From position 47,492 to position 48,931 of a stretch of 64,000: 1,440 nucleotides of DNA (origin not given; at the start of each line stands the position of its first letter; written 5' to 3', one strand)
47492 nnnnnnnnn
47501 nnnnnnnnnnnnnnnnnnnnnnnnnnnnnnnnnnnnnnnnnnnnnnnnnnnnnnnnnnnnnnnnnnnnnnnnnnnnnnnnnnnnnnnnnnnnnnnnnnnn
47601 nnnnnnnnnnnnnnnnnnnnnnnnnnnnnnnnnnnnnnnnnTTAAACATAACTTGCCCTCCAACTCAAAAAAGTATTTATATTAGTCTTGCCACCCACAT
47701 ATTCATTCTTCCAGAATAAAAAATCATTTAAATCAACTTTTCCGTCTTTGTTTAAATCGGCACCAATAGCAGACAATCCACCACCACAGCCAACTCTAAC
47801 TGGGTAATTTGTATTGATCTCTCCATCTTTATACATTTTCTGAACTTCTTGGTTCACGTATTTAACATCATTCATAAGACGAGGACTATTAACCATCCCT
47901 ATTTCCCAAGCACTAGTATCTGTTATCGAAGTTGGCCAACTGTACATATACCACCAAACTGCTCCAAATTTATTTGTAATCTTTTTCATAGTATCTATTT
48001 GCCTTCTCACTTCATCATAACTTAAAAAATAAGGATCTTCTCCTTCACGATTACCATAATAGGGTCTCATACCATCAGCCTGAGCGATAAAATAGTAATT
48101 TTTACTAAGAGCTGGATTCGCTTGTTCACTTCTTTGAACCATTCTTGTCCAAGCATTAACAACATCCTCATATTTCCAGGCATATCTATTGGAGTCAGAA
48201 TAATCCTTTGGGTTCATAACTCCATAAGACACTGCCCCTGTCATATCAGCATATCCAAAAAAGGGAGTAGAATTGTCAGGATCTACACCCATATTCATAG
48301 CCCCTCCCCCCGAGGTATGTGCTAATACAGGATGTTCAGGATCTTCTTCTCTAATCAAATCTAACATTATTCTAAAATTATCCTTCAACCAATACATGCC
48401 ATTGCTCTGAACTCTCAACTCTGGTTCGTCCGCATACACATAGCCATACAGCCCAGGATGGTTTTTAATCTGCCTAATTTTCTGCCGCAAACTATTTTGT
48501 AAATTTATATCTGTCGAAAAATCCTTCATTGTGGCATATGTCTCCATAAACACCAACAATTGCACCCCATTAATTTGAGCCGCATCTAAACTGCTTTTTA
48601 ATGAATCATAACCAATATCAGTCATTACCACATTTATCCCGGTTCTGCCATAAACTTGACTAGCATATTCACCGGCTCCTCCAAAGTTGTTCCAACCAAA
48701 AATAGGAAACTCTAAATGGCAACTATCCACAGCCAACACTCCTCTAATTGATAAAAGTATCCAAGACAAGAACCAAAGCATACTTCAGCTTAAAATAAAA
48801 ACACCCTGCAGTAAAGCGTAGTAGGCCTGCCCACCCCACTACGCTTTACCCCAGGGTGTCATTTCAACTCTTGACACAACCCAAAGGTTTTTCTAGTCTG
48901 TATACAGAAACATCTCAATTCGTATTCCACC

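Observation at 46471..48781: Family of at least seven secreted enzymes sharing a single-loop dockerin variant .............(L/V)xWKxxY ... FLxWKxxY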

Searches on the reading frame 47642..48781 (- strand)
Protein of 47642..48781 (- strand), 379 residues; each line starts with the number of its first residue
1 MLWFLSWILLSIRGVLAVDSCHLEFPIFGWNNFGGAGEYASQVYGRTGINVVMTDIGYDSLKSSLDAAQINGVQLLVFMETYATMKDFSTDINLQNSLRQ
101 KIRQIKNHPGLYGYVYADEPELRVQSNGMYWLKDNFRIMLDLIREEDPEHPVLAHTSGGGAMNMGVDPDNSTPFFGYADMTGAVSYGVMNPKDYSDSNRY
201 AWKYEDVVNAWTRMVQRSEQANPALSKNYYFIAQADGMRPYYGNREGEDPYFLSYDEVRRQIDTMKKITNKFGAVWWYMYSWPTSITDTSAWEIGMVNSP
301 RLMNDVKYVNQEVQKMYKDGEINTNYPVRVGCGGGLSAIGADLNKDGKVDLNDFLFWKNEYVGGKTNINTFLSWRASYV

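Call 5: search_protein_families(library=pfam, proteins=[window:47642-48781:-], max_evalue=0.1)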
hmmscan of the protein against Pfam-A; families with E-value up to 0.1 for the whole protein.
window:47642-48781:- (379 aa): 1 family
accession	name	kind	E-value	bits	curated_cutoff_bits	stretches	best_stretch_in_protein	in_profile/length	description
PF00404.24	Dockerin_1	-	0.042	14.5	22.9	1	342-361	3-22/57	Dockerin type I domain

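Call 11: search_protein_families(library=ncbifam, proteins=[window:47642-48781:-], max_evalue=0.1)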
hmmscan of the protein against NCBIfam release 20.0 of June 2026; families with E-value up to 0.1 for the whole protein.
window:47642-48781:- (379 aa): 2 families
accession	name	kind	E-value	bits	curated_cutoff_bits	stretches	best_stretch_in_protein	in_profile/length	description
NF010490.0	PRK13912.1-1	equivalog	0.021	14.9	211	1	47-144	44-137/159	nuclease NucT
NF047927.1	ABC_BMP_B6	equivalog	0.042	13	400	0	28-77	16-64/314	putative B6 ABC transporter substrate-binding protein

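Call 69: find_encoding_contigs(protein=window:47642-48781:-, flank=1000, max_places=3)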
Protein window:47642-48781:- (379 aa): no gene with exactly this product is on record in the collection.
